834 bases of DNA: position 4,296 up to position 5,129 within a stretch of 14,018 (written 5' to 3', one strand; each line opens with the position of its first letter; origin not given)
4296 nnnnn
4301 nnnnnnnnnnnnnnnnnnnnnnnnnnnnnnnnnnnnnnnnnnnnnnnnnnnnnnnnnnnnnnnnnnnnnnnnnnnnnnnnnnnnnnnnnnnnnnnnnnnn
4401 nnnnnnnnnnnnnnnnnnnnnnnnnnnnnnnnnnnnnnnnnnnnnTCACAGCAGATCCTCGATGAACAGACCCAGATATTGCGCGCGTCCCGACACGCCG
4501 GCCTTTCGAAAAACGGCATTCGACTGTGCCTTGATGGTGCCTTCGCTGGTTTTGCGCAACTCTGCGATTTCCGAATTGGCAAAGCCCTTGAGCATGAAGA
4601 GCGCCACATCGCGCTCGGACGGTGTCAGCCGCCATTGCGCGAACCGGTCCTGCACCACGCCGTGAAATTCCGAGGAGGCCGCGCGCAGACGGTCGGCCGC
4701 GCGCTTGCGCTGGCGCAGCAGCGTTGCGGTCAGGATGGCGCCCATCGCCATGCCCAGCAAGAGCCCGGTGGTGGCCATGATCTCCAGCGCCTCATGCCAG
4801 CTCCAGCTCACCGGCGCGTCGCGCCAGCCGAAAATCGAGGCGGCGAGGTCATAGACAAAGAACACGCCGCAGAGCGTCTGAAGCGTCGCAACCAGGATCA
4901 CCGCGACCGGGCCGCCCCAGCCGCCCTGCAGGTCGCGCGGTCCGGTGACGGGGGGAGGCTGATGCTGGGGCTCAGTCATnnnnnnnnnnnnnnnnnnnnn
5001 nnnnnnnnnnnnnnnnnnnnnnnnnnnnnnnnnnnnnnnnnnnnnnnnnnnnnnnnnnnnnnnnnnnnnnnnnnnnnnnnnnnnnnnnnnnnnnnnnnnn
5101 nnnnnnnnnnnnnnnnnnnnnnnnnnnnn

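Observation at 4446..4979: LuxR/GerE regulator tethered to the membrane by a two-helix hairpin with a short Trp-rich periplasmic loop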

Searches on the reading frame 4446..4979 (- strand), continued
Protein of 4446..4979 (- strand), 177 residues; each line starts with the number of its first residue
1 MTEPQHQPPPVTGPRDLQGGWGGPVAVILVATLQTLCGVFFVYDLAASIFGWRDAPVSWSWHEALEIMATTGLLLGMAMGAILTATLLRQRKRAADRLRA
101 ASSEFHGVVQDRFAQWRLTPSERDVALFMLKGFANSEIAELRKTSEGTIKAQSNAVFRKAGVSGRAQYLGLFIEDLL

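Call 46: fold_search(model_id=the predicted structure, library=pdb)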
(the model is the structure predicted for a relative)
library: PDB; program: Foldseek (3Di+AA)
matches with E <= 10: 523; with E <= 0.001: 0
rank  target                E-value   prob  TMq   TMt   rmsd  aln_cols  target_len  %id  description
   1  1yio                  5.5e-03  1.00  0.32  0.29   7.2        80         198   25  Crystallographic structure of response regulator StyR from Pseudomonas fluorescens (released 2005-09-27)
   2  1je8_E                6.2e-03  1.00  0.32  0.81   2.0        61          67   24  Two-Component response regulator NarL/DNA Complex: DNA Bending Found in a High Affinity Site (released 2002-09-27)
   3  5xt2_A                7.0e-03  1.00  0.33  0.29   7.6        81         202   26  Crystal structures of full-length FixJ from B. japonicum crystallized in space group P212121 (released 2018-05-23)
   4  1je8_A                7.9e-03  1.00  0.32  0.82   2.1        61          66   24  Two-Component response regulator NarL/DNA Complex: DNA Bending Found in a High Affinity Site (released 2002-09-27)
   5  7x1k_A                1.3e-02  1.00  0.31  0.74   1.6        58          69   29  Crystal structure of the flagellar expression regulator DegU from Listeria monocytogenes (released 2022-08-10)
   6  7ve4                  1.3e-02  1.00  0.31  0.78   2.4        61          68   30  C-terminal domain of VraR (released 2022-05-18)
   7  5xt2_B                1.3e-02  1.00  0.33  0.29   8.4        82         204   26  Crystal structures of full-length FixJ from B. japonicum crystallized in space group P212121 (released 2018-05-23)
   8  1zlj_D                1.5e-02  1.00  0.31  0.77   2.2        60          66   27  Crystal Structure of the Mycobacterium tuberculosis Hypoxic Response Regulator DosR C-terminal Domain (released 2006-01-31)
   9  4gvp_A                1.6e-02  1.00  0.32  0.27   7.6        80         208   25  Crystal Structure of the Response Regulator Protein VraR from Staphylococcus aureus (released 2013-05-08)
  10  3qp6                  1.7e-02  1.00  0.31  0.21   1.7        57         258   32  Crystal structure of CviR (Chromobacterium violaceum 12472) bound to C6-HSL (released 2011-03-30)
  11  5xt2_E                1.7e-02  1.00  0.33  0.29   4.4        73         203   26  Crystal structures of full-length FixJ from B. japonicum crystallized in space group P212121 (released 2018-05-23)
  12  7ve5_A                1.8e-02  1.00  0.31  0.80   2.4        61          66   30  C-terminal domain of VraR (released 2022-05-18)
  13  3kln_B                2.2e-02  1.00  0.30  0.25   7.1        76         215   26  Vibrio cholerae VpsT (released 2010-02-09)
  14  1zlj_B                2.3e-02  1.00  0.31  0.74   2.3        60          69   27  Crystal Structure of the Mycobacterium tuberculosis Hypoxic Response Regulator DosR C-terminal Domain (released 2006-01-31)
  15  6eo2                  2.4e-02  1.00  0.30  0.26   0.7        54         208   31  Conformational dynamism for DNA interaction in Salmonella typhimurium RcsB response regulator. S207C crossed (released 2017-11-15)
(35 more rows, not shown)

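Call 57: search_protein_families(library=pfam, proteins=[L003:4793-5278:+, L013:5085-5498:+, L005:4726-5361:+, L034:4763-5380:+, L017:1471-2010:+, L074:4726-5535:+, L062:5105-5512:+, L040:2874-3497:+, L013:5590-5961:+, L025:5473-5943:+], max_evalue=0.05)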
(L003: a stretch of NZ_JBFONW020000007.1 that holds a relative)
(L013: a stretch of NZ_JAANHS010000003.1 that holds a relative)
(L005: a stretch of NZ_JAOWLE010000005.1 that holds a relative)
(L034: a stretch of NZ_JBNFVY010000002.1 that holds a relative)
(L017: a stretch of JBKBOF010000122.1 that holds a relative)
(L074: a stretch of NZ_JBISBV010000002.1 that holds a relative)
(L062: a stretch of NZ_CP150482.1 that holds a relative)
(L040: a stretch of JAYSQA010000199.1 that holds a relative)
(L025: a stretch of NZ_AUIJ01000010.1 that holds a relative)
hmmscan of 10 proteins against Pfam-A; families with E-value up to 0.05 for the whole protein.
L003:4793-5278:+ (161 aa): 0 families

L013:5085-5498:+ (137 aa): 1 family
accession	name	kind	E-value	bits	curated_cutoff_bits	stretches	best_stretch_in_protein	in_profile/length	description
PF13670.12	PepSY_2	-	0.019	15.4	24.3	0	10-77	4-83/83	Peptidase propeptide and YPEB domain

L005:4726-5361:+ (211 aa): 0 families

L034:4763-5380:+ (205 aa): 3 families
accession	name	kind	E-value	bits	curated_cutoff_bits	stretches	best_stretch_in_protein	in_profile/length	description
PF09073.15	BUD22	-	0.0053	16.6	37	1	70-203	119-260/435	BUD22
PF13670.12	PepSY_2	-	0.0057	17.1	24.3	1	8-75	4-83/83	Peptidase propeptide and YPEB domain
PF02679.21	ComA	-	0.037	13.9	25.2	1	7-53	66-112/243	(2R)-phospho-3-sulfolactate synthase (ComA)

L017:1471-2010:+ (179 aa): 1 family
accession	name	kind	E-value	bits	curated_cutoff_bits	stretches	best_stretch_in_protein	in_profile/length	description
PF13670.12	PepSY_2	-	0.005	17.2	24.3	1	6-73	14-82/83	Peptidase propeptide and YPEB domain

L074:4726-5535:+ (269 aa): 2 families
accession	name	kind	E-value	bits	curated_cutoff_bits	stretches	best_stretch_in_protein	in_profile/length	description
PF13670.12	PepSY_2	-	2.3e-11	43.9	24.3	1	6-75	2-82/83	Peptidase propeptide and YPEB domain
PF03413.25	PepSY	-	0.0015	19.2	24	0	158-204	10-58/60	Peptidase propeptide and YPEB domain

L062:5105-5512:+ (135 aa): 1 family
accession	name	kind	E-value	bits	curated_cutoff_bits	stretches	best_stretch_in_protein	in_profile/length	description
PF13670.12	PepSY_2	-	0.005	17.2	24.3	1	35-71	45-81/83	Peptidase propeptide and YPEB domain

L040:2874-3497:+ (207 aa): 1 family
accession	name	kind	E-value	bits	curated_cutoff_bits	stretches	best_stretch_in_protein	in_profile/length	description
PF14262.12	Cthe_2159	-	0.0034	17.1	25.8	1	60-114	119-173/262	Carbohydrate-binding domain-containing protein Cthe_2159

L013:5590-5961:+ (123 aa): 0 families

L025:5473-5943:+ (156 aa): 0 families

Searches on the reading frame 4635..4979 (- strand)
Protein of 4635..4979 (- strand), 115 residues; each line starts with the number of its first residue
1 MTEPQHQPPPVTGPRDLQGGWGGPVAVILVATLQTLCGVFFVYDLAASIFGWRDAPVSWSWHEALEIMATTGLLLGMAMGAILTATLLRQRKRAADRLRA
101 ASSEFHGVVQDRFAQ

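Call 38: search_protein_representatives(protein=window:4635-4979:-)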
Query: 115 residues. Proteins with E-value up to 0.001 (for the whole library): 128; up to 1e-10: 24; up to 1e-30: 1. The best 128 are listed.
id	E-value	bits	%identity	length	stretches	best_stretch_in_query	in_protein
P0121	7.9e-31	123.0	63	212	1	25-115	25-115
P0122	6.4e-15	71.7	45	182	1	30-114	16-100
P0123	1.1e-14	71.0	42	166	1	25-113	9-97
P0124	1.3e-14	70.7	40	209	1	23-113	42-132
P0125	8.3e-14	68.1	40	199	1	27-114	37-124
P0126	1.1e-13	67.7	40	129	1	30-113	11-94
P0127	1.4e-13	67.4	42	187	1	25-113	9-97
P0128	1.9e-13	67.0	43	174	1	23-113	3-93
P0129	9.0e-13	64.8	42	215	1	23-114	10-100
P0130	1.1e-12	64.6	38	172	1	30-113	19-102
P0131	1.3e-12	64.3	42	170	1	26-114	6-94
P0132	4.1e-12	62.7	40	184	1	27-114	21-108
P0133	5.2e-12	62.3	35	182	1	23-115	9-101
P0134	6.8e-12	62.0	38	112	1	27-113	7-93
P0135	7.1e-12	61.9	40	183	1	27-114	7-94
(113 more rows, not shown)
